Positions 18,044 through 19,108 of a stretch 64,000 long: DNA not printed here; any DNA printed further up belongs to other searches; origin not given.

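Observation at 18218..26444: Racemase - HyuA/HyuB - glycyl radical enzyme - activase island behind an Opp/Dpp-class transporter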

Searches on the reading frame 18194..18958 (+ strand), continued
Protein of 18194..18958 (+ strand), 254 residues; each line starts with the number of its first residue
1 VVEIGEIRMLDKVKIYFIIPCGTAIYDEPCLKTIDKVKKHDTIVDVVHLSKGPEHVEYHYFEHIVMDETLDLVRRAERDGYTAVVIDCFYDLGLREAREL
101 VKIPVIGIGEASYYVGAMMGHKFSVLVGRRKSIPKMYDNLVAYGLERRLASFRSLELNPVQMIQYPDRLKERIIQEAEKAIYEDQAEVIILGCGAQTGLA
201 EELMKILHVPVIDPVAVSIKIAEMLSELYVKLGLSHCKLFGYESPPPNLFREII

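Call 39: search_protein_families(library=pfam, proteins=[L140:1561-2607:-, L114:2985-3530:+, L124:1192-2304:-, L102:188-496:+, L117:232-1380:+, L119:16482-17702:-, L097:18923-20188:+, L119:3139-4155:+, L110:7487-7825:-, L124:19244-20702:+], max_evalue=0.0001)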
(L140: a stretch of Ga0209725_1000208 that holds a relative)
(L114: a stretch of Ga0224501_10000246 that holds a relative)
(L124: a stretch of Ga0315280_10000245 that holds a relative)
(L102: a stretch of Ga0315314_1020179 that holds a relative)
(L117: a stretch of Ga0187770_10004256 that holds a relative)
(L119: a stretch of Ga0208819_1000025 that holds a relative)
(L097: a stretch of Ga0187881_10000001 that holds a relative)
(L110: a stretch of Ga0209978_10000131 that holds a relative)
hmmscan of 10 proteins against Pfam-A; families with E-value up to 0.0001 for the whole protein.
L140:1561-2607:- (348 aa): 0 families

L114:2985-3530:+ (181 aa): 2 families
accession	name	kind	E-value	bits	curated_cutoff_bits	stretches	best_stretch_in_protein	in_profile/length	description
PF00881.29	Nitroreductase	-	1.7e-34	119.8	23.5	2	10-59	1-50/167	Nitroreductase family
PF14512.11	TM1586_NiRdase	-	1.8e-14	54.3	27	0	29-59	160-190/215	Putative TM nitroreductase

L124:1192-2304:- (370 aa): 2 families
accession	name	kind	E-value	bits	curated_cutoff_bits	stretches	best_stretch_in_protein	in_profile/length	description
PF00557.29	Peptidase_M24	-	3.2e-69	233.3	23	1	154-353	3-207/208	Metallopeptidase family M24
PF01321.24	Creatinase_N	-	4.2e-18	66.6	22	1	12-145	1-128/128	Creatinase/Prolidase N-terminal domain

L102:188-496:+ (102 aa): 1 family
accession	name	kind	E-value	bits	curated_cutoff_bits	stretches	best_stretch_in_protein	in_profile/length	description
PF19585.4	DUF6092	-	7.8e-07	29.7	28.7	1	10-93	3-85/86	Family of unknown function (DUF6092)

L117:232-1380:+ (382 aa): 2 families
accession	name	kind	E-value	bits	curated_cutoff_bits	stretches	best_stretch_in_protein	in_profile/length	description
PF20906.3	S-Me-THD_C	-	1.5e-55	187.9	27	1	184-374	2-190/190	S-Me-THD-like, C-terminal domain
PF06032.18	S-Me-THD_N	-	7.8e-36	123.9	27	1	17-180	1-157/158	S-Me-THD-like, N-terminal domain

L119:16482-17702:- (406 aa): 3 families
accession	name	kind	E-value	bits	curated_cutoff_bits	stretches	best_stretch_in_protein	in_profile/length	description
PF07690.21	MFS_1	-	3.7e-50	171.2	33.4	2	17-364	2-347/347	Major Facilitator Superfamily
PF12832.13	MFS_1_like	-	7e-06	25.8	25.2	0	226-340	2-120/373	MFS_1 like family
PF01306.25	LacY_symp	-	6.4e-05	22.4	24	0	219-298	3-83/413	LacY proton/sugar symporter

L097:18923-20188:+ (421 aa): 0 families

L119:3139-4155:+ (338 aa): 1 family
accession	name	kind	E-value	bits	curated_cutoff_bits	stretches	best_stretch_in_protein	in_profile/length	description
PF02423.21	OCD_Mu_crystall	-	1e-80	271.5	24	1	26-329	16-312/314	Ornithine cyclodeaminase/mu-crystallin family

L110:7487-7825:- (112 aa): 0 families

L124:19244-20702:+ (486 aa): 3 families
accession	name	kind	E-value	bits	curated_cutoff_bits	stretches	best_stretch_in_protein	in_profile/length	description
PF16192.10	PMT_4TMC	-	9.3e-11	42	32.4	1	378-485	2-125/202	C-terminal four TMM region of protein-O-mannosyltransferase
PF02366.24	PMT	-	3.5e-10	40.3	22.7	1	200-362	74-242/245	Dolichyl-phosphate-mannose-protein mannosyltransferase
PF13231.12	PMT_2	-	3.2e-08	34.4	26.1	1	189-328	2-132/160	Dolichyl-phosphate-mannose-protein mannosyltransferase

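Call 47: search_solved_structures(query=A3, max_evalue=1)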
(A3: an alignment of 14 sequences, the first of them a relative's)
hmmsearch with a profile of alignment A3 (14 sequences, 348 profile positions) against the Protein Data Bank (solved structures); distinct sequences matched with E-value up to 1: 6.
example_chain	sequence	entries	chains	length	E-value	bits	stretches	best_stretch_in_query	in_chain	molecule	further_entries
7cn3_A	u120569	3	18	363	8.2e-28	100.4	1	16-339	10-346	2,5-dihydroxypyridine 5,6-dioxygenase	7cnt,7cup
4icq_A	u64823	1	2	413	2.7e-05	26.4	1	159-241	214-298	Aminopeptidase PepS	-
4icr_A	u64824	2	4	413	2.7e-05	26.4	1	159-241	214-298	Aminopeptidase PepS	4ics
3pwx_A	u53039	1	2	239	0.14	14.2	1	182-258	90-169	Putative flagellar hook-associated protein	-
1zjc_A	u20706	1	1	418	0.23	13.5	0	152-239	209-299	aminopeptidase ampS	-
3nad_A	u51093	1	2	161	0.52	12.3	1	138-178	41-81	Ferulate decarboxylase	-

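Call 48: search_protein_families(library=pfam, alignment_id=A3, max_evalue=1)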
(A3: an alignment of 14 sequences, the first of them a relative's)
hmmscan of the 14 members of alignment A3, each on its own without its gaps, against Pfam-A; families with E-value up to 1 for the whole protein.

A. member 1, L123:5589-6623:- (344 aa): 2 families
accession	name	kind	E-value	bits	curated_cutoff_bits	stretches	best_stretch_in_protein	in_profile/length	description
PF02073.20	Peptidase_M29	-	0.00078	18.8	27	1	152-326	190-383/406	Thermophilic metalloprotease (M29)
PF25176.1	DUF7831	-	0.032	14.5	27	1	114-174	37-98/118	Family of unknown function (DUF7831)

B. families by the number of members that match (of 14 scanned): 3 families
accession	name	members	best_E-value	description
PF02073.20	Peptidase_M29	11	1.2e-08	Thermophilic metalloprotease (M29)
PF25176.1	DUF7831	2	0.032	Family of unknown function (DUF7831)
PF00176.29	SNF2-rel_dom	1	0.15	SNF2-related domain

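Call 58: search_solved_structures(query=L102:188-496:+, max_evalue=10, show_alignments=2)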
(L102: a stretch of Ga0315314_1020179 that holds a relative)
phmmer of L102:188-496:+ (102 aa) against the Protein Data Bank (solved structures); distinct sequences matched with E-value up to 10: 17.
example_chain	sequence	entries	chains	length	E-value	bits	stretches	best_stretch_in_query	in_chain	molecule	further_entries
1vgr_A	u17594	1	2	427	0.23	14.8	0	4-98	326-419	Formyl-coenzyme A transferase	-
1t4c_A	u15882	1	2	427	0.23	14.8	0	4-98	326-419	Formyl-CoA:oxalate CoA-transferase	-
1t3z_A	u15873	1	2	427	0.23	14.8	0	4-98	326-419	Formyl-coenzyme A transferase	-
1vgq_A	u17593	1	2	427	0.23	14.8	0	4-98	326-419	Formyl-coenzyme A transferase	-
2vjo_A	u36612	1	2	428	0.23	14.8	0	4-98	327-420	FORMYL-COENZYME A TRANSFERASE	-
1p5h_A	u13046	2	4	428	0.23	14.8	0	4-98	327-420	Formyl-coenzyme A transferase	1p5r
2vjk_A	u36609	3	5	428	0.23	14.8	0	4-98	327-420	FORMYL-COENZYME A TRANSFERASE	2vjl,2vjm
2vjn_A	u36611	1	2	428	0.24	14.8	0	4-98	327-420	FORMYL-COENZYME A TRANSFERASE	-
2vjm_B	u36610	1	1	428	0.24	14.8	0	4-98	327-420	FORMYL-COENZYME A TRANSFERASE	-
2vjp_A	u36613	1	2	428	0.24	14.8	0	4-98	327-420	FORMYL-COENZYME A TRANSFERASE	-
2vjq_A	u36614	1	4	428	0.24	14.8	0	4-98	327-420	FORMYL-COENZYME A TRANSFERASE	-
6e9v_Q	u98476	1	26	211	0.36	14.2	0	61-98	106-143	DHF79 filament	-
6e9z_B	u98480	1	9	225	0.36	14.2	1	57-100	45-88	DHF119 filament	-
4hjl_B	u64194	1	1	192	0.43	14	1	7-100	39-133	Naphthalene 1,2-dioxygenase subunit beta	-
1eg9_B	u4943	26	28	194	0.44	13.9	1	7-100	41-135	PROTEIN (NAPHTHALENE 1,2-DIOXYGENASE BETA SUBUNIT) | NAPHTHALENE 1,2-DIOXYGENASE | NAPHTHALENE 1,2-DIOXYGENASE BETA SUBUNIT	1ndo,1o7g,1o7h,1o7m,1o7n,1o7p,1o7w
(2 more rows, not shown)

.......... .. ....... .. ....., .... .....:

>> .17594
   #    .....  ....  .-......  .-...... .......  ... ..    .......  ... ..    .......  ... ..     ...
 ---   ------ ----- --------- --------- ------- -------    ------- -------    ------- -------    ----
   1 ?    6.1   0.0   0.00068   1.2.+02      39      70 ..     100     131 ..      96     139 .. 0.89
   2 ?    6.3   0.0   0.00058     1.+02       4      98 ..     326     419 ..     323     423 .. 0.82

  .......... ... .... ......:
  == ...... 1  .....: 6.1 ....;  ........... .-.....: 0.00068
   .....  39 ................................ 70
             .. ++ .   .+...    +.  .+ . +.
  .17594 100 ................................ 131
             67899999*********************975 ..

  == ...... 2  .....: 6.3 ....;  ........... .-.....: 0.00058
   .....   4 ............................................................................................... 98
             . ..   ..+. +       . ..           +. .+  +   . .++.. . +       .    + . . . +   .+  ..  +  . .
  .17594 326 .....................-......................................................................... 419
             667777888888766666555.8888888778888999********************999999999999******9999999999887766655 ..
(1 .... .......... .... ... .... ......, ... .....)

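Call 59: search_solved_structures(query=L114:2985-3530:+, max_evalue=0.01)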
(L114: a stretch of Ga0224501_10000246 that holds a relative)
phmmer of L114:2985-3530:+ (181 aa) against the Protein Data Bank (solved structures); distinct sequences matched with E-value up to 0.01: 73 (the best 60 are shown).
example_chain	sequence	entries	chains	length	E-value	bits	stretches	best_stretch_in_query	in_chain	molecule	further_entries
8uc3_A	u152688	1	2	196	5.9e-31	110.7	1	7-176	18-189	Albonoursin synthase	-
9exv_A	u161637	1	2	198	1.8e-29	105.8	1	7-175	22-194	Nitroreductase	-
4dn2_A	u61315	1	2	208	6.8e-26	94.2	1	4-174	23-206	Nitroreductase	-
3h4o_A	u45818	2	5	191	1.6e-22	83.2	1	4-164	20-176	NITROREDUCTASE FAMILY PROTEIN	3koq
1nox_A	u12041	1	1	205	4.5e-22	81.7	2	9-85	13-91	NADH OXIDASE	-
8cqt_A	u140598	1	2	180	2.7e-21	79.2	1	7-174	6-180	Putative NADH dehydrogenase/NAD(P)H nitroreductase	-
4g8s_A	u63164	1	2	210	3.2e-21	79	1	4-174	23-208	Nitroreductase family protein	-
3ge5_A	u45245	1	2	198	4.9e-21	78.4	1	9-172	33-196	putative NAD(P)H:FMN oxidoreductase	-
3m5k_A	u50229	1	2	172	9.9e-21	77.4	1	6-168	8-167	Putative NADH dehydrogenase/NAD(P)H nitroreductase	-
2b67_A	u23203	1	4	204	1.2e-18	70.6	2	95-168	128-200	COG0778: Nitroreductase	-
3g14_A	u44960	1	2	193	1.3e-18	70.4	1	5-179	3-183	Nitroreductase family protein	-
3e39_A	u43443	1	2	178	7.9e-18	67.9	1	6-169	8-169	Putative Nitroreductase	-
3e10_A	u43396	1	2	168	1.2e-17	67.3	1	8-157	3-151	Putative NADH Oxidase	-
2isj_A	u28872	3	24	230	7.8e-17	64.7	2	71-160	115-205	BluB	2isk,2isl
5j6c_A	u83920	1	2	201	2e-16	63.3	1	9-159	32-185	Putative reductase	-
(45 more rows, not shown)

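Call 62: search_protein_families(library=pfam, proteins=[L121:12005-12751:+, L171:16079-17062:+, L097:5333-5953:+, L143:6274-6855:-, L121:12805-14415:-, L120:16527-17897:+, L120:14625-15845:-, L140:4379-5119:-, L170:17143-19230:+, L170:3999-4367:+], max_evalue=0.0001)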
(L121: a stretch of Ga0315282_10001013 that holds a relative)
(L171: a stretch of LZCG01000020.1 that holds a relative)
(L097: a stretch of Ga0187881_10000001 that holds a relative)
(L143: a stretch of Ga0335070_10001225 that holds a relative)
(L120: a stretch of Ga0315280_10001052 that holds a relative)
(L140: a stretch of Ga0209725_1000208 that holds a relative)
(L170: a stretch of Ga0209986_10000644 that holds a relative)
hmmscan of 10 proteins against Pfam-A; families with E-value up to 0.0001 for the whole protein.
L121:12005-12751:+ (248 aa): 3 families
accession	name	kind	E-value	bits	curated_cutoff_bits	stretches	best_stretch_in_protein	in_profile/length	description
PF13561.12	adh_short_C2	-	2.2e-69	234.1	27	1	12-244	1-234/236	Enoyl-(Acyl carrier protein) reductase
PF00106.31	adh_short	-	5.6e-64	215.7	26.6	1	6-200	1-194/195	short chain dehydrogenase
PF08659.16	KR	-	3.4e-17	63.4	22.6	1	8-165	3-159/180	KR domain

L171:16079-17062:+ (327 aa): 2 families
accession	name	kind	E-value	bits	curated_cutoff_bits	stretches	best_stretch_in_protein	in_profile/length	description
PF05544.16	Pro_racemase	-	4.1e-96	322.3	27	1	9-318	1-324/325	Proline racemase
PF02567.21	PhzC-PhzF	-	3.8e-06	27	27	1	85-147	61-123/281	Phenazine biosynthesis-like protein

L097:5333-5953:+ (206 aa): 0 families

L143:6274-6855:- (193 aa): 0 families

L121:12805-14415:- (536 aa): 3 families
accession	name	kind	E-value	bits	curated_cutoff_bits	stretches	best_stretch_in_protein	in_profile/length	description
PF01028.25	Topoisom_I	-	1.3e-67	228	23.7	1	248-470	1-224/228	Eukaryotic DNA topoisomerase I, catalytic core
PF02919.20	Topoisom_I_N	-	6.4e-49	166.8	25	1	40-245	4-213/213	Eukaryotic DNA topoisomerase I, DNA binding fragment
PF14370.11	Topo_C_assoc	-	2.3e-15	56.7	25.1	1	474-534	3-63/70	C-terminal topoisomerase domain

L120:16527-17897:+ (456 aa): 5 families
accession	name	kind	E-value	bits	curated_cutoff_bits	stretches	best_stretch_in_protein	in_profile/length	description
PF07690.21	MFS_1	-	5.1e-63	213.5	33.4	2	70-279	2-216/347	Major Facilitator Superfamily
PF00083.30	Sugar_tr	-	1.6e-13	50.8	22.3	1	98-236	45-189/452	Sugar (and other) transporter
PF12832.13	MFS_1_like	-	8.9e-11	41.9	25.2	1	65-222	213-372/373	MFS_1 like family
PF13347.12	MFS_2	-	1.4e-07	30.8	27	1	244-387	200-343/427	MFS/sugar transport protein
PF05977.19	MFS_3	-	3.6e-07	29.4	27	1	112-449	58-398/524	Transmembrane secretion effector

L120:14625-15845:- (406 aa): 2 families
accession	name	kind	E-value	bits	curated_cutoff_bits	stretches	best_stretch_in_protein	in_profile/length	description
PF13404.12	HTH_AsnC-type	-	1.5e-13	50.8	27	1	227-265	2-40/42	AsnC-type helix-turn-helix domain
PF13412.12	HTH_24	-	5.3e-07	29.6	21.9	1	227-264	2-39/48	Winged helix-turn-helix DNA-binding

L140:4379-5119:- (246 aa): 1 family
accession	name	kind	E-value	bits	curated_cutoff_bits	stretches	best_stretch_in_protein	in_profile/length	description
PF09754.15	PAC2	-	2.9e-45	155.1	25.8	1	18-221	1-213/215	PAC2 family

L170:17143-19230:+ (695 aa): 14 families
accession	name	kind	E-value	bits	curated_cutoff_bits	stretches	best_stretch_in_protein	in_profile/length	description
PF13510.11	Fer2_4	-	2.1e-24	85.8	22.8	1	18-96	2-80/82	2Fe-2S iron-sulfur cluster binding domain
PF07992.20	Pyr_redox_2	-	1.7e-23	84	26.1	1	121-379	3-245/291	Pyridine nucleotide-disulphide oxidoreductase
PF04324.20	Fer2_BFD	-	6e-13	49.4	26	1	610-662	1-50/50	BFD-like [2Fe-2S] binding domain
PF12831.13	FAD_oxidored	-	5.3e-11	42.9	27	1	121-161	2-42/416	FAD dependent oxidoreductase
PF03486.20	HI0933_like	-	3.5e-10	40.2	50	1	121-159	3-41/244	HI0933-like protein Rossmann domain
PF13450.12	NAD_binding_8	-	1.4e-09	38.6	21.9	1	123-156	1-34/68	NAD(P)-binding Rossmann-like domain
PF00070.33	Pyr_redox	-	5.8e-09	36.8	22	0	269-341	1-80/82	Pyridine nucleotide-disulphide oxidoreductase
PF12838.12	Fer4_7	-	9.6e-09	36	27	1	463-507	4-49/52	4Fe-4S dicluster domain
PF01494.25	FAD_binding_3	-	2.2e-08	34.2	22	1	118-150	1-33/349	FAD binding domain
PF00890.30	FAD_binding_2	-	2.3e-08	34.1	20.4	1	121-173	2-50/414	FAD binding domain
PF01266.30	DAO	-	6.5e-07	29.6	27.9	1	121-154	2-35/353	FAD dependent oxidoreductase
PF13187.11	Fer4_9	-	1.8e-06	28.3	27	1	464-508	5-49/52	4Fe-4S dicluster domain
PF01946.23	Thi4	-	2.5e-05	24.1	26.2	0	116-157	15-57/235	Thi4 family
PF13484.11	Fer4_16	-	4.5e-05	24.6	30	0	495-517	1-23/66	4Fe-4S double cluster binding domain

L170:3999-4367:+ (122 aa): 1 family
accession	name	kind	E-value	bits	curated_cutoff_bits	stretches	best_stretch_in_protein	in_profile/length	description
PF19585.4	DUF6092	-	4e-26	91.6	28.7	1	17-102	1-86/86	Family of unknown function (DUF6092)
